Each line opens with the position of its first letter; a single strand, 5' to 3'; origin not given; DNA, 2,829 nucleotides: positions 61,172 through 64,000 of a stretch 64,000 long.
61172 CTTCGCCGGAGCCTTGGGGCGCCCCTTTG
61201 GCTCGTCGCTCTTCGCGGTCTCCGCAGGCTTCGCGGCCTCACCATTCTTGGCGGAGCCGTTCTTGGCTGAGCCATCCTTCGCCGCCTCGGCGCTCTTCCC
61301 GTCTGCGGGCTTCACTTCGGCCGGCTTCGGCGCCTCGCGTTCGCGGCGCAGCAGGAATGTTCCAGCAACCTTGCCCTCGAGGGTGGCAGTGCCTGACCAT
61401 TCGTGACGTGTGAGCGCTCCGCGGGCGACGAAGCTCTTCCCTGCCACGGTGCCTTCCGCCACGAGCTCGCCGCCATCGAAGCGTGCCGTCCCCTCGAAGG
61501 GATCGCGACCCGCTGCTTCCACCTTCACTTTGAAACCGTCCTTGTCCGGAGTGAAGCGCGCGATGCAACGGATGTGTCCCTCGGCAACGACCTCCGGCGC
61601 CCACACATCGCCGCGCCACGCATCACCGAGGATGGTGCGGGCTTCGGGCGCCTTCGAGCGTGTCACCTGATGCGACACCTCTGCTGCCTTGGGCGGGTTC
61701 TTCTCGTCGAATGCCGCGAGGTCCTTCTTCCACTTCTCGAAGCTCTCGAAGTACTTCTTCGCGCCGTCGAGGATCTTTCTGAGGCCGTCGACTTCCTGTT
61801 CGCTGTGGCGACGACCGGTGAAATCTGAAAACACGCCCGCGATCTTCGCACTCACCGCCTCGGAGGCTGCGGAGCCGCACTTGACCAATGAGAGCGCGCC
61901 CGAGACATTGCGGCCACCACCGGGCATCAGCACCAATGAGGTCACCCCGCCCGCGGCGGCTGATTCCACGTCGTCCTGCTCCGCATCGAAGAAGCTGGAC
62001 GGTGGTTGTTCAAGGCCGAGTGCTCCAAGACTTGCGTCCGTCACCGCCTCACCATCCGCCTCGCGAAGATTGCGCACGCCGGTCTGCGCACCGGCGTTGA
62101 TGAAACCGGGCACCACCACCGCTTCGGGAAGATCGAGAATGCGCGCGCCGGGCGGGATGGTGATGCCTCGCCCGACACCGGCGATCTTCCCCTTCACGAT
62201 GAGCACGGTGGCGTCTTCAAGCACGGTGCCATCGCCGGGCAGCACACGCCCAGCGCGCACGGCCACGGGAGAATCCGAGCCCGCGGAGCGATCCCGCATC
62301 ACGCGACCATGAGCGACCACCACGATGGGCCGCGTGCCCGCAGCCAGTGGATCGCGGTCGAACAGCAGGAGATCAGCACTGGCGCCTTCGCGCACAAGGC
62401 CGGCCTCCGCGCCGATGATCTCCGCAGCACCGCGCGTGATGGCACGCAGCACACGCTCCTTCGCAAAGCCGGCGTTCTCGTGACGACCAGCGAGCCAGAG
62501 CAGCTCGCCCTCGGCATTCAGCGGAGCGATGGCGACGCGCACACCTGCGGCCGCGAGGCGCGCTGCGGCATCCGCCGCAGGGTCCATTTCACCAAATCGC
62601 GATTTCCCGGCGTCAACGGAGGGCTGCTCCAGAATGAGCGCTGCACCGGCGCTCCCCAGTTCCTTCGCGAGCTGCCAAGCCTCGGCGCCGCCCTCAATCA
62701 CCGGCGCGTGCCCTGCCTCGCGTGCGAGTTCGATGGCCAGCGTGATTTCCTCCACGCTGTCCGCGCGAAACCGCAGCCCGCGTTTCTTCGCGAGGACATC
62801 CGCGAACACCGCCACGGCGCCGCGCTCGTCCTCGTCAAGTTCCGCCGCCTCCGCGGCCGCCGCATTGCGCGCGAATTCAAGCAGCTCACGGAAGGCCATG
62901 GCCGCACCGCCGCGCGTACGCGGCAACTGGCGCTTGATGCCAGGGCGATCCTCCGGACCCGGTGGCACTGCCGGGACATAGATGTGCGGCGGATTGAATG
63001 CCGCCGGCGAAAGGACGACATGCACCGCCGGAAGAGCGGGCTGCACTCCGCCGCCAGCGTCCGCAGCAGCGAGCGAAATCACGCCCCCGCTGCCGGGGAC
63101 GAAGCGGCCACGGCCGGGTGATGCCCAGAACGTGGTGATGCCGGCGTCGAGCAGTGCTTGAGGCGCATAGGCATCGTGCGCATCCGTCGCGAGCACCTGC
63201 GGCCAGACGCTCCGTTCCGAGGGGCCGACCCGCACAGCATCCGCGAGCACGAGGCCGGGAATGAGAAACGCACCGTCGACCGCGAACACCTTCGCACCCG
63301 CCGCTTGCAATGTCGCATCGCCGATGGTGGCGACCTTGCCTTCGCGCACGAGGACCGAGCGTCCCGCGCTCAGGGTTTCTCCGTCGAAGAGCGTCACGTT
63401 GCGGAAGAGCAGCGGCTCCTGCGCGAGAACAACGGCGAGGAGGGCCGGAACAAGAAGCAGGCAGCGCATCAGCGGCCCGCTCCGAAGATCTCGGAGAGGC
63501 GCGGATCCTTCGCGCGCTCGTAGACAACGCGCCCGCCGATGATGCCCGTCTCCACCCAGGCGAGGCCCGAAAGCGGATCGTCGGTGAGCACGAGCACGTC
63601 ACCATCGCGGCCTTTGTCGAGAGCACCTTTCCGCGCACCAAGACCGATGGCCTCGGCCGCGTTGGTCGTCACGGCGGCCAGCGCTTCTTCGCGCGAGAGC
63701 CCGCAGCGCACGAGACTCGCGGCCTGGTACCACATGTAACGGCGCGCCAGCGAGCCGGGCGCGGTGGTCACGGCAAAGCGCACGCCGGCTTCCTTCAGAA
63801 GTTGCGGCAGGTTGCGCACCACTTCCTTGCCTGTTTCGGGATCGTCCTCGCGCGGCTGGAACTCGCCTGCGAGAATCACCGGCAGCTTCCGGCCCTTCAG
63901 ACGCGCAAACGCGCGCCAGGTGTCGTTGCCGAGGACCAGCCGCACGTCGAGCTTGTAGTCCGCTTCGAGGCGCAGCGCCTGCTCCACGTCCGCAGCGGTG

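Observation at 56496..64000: Array of five tandem, overlapping, signal-peptide amidohydrolase-superfamily genes with only one intact catalytic HxH site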

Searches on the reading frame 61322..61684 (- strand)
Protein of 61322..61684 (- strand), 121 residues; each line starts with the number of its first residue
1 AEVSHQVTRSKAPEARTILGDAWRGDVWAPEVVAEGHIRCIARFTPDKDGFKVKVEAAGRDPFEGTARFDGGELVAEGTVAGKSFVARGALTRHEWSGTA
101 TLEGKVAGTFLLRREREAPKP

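Call 50: search_protein_families(library=pfam, proteins=[window:61322-61684:-], max_evalue=10)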
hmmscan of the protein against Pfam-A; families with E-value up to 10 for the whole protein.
seq(121 aa): 0 families

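Call 55: predict_structure(alignment_id=A3)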
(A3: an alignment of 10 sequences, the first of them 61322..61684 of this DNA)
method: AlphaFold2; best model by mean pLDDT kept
length: 121 residues; sequences in the alignment: 10
mean_pLDDT: 80.1   pTM: 0.71
mean pLDDT of the five models: 80.1, 78.7, 77.6, 76.2, 75.4
residues with pLDDT >= 90: 56; 70-90: 36; 50-70: 9; < 50: 20
segments of 3 or more residues with pLDDT < 50: 1-3, 5-17, 118-121
pLDDT, mean of each block of 10 residues (from residue 1): 46 50 86 78 88 90 91 91 93 91 92 70 42
secondary structure, 60 per line:
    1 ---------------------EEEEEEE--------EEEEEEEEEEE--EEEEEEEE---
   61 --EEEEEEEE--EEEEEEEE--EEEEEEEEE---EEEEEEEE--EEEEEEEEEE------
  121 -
elements in order: E22-28 E37-47 E50-57 E63-70 E73-80 E83-91 E95-102 E105-114

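Call 59: fold_search(model_id=the predicted structure, library=pdb)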
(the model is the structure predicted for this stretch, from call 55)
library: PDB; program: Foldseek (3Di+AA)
matches with E <= 10: 983; with E <= 0.001: 0
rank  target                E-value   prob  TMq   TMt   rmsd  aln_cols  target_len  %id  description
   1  5z4g_B                1.9e-03  1.00  0.50  0.43   5.1       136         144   11  Crystal structure of secretory abundant heat soluble protein 4 from Ramazzottius varieornatus (released 2018-04-11)
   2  6ljx                  2.0e-03  1.00  0.47  0.43   4.9       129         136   15  Crystal structure of human FABP4 in complex with a novel inhibitor (released 2020-04-15)
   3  5z4g_A                2.1e-03  1.00  0.50  0.43   5.0       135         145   10  Crystal structure of secretory abundant heat soluble protein 4 from Ramazzottius varieornatus (released 2018-04-11)
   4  5edc                  2.1e-03  1.00  0.49  0.46   4.8       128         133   16  human FABP4 in complex with 6-Chloro-4-phenyl-2-piperidin-1-yl-quinoline-3-carboxylic acid at 1.29A (released 2016-03-09)
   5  7jwd_B                2.5e-03  1.00  0.51  0.46   4.8       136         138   12  Cellular retinol-binding protein 2 (CRBP2) in complex with 2-linoleoylglycerol (released 2021-03-10)
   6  1alb                  2.5e-03  1.00  0.47  0.44   5.3       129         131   12  CRYSTAL STRUCTURE OF RECOMBINANT MURINE ADIPOCYTE LIPID-BINDING PROTEIN (released 1993-10-31)
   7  4nns                  2.6e-03  1.00  0.50  0.46   5.2       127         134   15  Crystal structure of FABP4 in complex with novel inhibitor (released 2014-11-19)
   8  5d45                  2.6e-03  1.00  0.50  0.46   4.7       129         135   14  Crystal Structure of FABP4 in complex with 3-(5-cyclopropyl-2,3-diphenyl-1H-indol-1-yl)propanoic acid (released 2016-06-22)
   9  5hz8                  2.6e-03  1.00  0.49  0.45   4.9       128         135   16  FABP4_3 in complex with 6,8-Dichloro-4-phenyl-2-piperidin-1-yl-quinoline-3-carboxylic acid (released 2016-12-14)
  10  9ddu_A                2.6e-03  1.00  0.48  0.44   5.8       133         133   10  Q108K:K40L:T51V:T53C:R58Y:Y19W:Q38L:Q4A:T29L mutant of hCRBPII bound to FR1V and irradiated with UV light at pH 3.0 (released 2025-02-12)
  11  6bth_B                3.0e-03  1.00  0.51  0.46   5.0       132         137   11  Crystal structure of human cellular retinol binding protein 2 (CRBP2) in complex with 2-arachidonoylglycerol (2-AG) (released 2018-12-12)
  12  7wc3                  3.0e-03  1.00  0.49  0.47   5.3       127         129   15  X-ray structure of the human adipocyte fatty acid-binding protein complexed with the fluorescent probe HA728 (released 2022-12-21)
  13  5f6b_A                3.0e-03  1.00  0.48  0.44   5.4       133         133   11  Crystal structure of the Q108K:K40L:T51V:R58Y:Y19W mutant of human Cellular Retinol Binding Protein II in complex with (released 2016-12-07)
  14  7lsq_A                3.0e-03  1.00  0.48  0.44   5.3       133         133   10  The Crystal Structure of Q108K:K40E:T53A:R58W:Q38F:Q4F:Y19W Mutant of HCRBPII Bound with LizFluor Chromophore Showing  (released 2022-01-12)
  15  5ha1                  3.0e-03  1.00  0.49  0.44   5.8       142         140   11  Crystal structure of human cellular retinol binding protein 1 in complex with retinylamine (released 2016-03-02)
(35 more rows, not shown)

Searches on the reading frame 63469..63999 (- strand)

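Call 3: search_protein_families(library=pfam, proteins=[window:63469-63999:-], max_evalue=0.01)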
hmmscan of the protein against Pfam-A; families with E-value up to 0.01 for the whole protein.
window:63469-63999:- (176 aa): 2 families
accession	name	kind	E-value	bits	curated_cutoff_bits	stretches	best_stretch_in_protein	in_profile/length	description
PF01979.26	Amidohydro_1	-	1.1e-10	41.7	25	1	60-159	231-345/345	Amidohydrolase family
PF07969.17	Amidohydro_3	-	3.9e-09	36.9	29.7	1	101-160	407-472/472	Amidohydrolase family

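Call 4: search_protein_families(library=ncbifam, proteins=[window:63469-63999:-], max_evalue=0.01)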
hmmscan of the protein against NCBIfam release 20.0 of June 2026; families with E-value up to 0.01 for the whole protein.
window:63469-63999:- (176 aa): 11 families
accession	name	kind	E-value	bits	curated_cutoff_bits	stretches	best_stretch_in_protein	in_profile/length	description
TIGR01224.1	hutI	equivalog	1.2e-09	37.5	298.15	1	93-141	306-354/377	imidazolonepropionase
NF051886.1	XaaProDiPepCaul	equivalog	3e-09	36.4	500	1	69-151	304-386/398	Xaa-Pro dipeptidase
NF011987.0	PRK15446.2-3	subfamily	1.3e-05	24.3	253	1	95-164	320-388/395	alpha-D-ribose 1-methylphosphonate 5-triphosphate diphosphatase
NF006689.0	PRK09237.1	equivalog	1.8e-05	23.5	371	1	96-140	294-337/383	amidohydrolase/deacetylase family metallohydrolase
NF011990.0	PRK15446.2-6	subfamily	3.1e-05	22.9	233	1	104-163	329-386/390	alpha-D-ribose 1-methylphosphonate 5-triphosphate diphosphatase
NF011989.0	PRK15446.2-5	equivalog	0.00042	19.2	565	1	99-162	320-380/385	alpha-D-ribose 1-methylphosphonate 5-triphosphate diphosphatase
TIGR02318.1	phosphono_phnM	equivalog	0.00071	18.6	390.55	1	101-159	320-375/376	phosphonate metabolism protein PhnM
TIGR03178.1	allantoinase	equivalog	0.0019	17.1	357.85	1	89-141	338-386/441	allantoinase AllB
TIGR00221.1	nagA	equivalog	0.0028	16.7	225.65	1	99-141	327-369/380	N-acetylglucosamine-6-phosphate deacetylase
NF058538.1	ergo_util_ErtD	equivalog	0.0029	16.5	600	1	97-142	346-391/446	hydantoin-5-propionate amidohydrolase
NF006056.0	PRK08204.1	subfamily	0.0034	16.2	391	1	90-140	331-381/449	hypothetical protein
